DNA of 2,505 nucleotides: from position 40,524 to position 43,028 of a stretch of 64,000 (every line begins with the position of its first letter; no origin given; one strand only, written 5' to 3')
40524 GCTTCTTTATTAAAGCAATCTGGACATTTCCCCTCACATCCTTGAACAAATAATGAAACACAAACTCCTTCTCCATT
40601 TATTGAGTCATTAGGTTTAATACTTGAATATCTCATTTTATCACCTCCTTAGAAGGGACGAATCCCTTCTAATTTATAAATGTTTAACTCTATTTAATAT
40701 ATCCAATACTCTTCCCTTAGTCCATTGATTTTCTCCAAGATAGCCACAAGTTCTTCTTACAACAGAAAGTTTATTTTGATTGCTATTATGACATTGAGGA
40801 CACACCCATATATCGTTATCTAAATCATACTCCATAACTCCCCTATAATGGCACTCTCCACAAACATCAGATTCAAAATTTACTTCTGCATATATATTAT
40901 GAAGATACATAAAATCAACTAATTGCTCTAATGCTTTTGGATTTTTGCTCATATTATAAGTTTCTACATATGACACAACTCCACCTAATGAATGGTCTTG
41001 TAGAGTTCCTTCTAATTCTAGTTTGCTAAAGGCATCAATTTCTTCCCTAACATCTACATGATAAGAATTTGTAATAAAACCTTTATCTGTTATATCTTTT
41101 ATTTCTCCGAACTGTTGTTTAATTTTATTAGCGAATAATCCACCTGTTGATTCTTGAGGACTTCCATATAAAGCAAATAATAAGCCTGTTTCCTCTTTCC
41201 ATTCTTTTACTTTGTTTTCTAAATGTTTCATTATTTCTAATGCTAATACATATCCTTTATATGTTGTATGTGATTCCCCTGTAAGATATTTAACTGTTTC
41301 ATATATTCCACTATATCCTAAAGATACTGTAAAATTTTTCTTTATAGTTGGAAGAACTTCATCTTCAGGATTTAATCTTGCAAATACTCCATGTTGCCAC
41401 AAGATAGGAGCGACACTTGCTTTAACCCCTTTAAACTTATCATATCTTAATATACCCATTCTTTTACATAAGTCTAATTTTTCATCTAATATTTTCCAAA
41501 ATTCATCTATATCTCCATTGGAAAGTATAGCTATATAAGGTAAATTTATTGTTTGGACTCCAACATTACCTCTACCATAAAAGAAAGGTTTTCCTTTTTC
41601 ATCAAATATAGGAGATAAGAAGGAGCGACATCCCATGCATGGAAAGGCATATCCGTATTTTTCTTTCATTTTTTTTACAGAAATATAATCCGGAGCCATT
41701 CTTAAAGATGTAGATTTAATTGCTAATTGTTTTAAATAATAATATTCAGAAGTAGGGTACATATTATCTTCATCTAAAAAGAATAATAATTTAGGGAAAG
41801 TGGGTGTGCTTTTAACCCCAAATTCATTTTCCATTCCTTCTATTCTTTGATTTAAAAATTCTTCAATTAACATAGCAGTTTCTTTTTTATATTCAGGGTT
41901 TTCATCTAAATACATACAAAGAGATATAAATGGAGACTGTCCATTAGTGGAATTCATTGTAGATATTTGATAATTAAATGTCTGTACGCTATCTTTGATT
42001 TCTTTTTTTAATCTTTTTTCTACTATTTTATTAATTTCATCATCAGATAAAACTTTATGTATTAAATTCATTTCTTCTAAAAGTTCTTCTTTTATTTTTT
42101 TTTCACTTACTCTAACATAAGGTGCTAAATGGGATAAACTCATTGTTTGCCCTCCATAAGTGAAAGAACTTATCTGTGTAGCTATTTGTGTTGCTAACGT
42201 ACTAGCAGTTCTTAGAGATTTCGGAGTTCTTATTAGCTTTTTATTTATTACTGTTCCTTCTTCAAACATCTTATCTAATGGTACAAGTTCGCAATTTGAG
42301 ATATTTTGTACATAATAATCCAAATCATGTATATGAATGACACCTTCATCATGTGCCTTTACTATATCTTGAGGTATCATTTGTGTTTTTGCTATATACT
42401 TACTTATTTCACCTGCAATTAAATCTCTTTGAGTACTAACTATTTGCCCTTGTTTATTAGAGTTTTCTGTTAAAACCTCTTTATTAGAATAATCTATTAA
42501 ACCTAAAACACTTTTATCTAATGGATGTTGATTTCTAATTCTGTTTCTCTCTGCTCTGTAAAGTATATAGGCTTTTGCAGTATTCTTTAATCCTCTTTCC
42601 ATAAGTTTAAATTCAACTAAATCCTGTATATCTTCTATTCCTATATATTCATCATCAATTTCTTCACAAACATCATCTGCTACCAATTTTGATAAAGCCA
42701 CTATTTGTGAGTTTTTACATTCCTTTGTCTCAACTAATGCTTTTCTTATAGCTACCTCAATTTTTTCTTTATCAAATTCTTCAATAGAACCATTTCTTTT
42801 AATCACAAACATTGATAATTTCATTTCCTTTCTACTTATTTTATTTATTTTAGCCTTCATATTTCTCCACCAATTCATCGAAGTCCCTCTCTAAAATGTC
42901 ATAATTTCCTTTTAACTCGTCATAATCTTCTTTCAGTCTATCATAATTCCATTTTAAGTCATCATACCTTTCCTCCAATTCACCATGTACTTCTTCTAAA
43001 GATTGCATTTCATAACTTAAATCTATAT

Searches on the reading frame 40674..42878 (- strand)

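Call 18: search_protein_families(library=phrogs, proteins=[window:40674-42878:-], max_evalue=0.00001)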
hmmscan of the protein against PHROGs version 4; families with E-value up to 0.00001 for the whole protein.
window:40674-42878:- (734 aa): 5 families
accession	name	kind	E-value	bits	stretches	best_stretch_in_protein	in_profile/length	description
phrog_487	-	moron, auxiliary metabolic gene and host takeover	1e-208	696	1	22-734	3-713/718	NrdD-like anaerobic ribonucleotide reductase large subunit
phrog_4218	-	DNA, RNA and nucleotide metabolism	6.2e-92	309.2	1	414-734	10-333/333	anaerobic ribonucleoside reductase large subunit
phrog_26446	-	DNA, RNA and nucleotide metabolism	1.1e-22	81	2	429-532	33-136/761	anaerobic ribonucleoside reductase large subunit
phrog_29160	-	DNA, RNA and nucleotide metabolism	1.8e-17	65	1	584-722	11-144/158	anaerobic ribonucleoside reductase large subunit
phrog_84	-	DNA, RNA and nucleotide metabolism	7.5e-06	25.3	1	10-119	50-156/975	ribonucleoside-diphosphate reductase large subunit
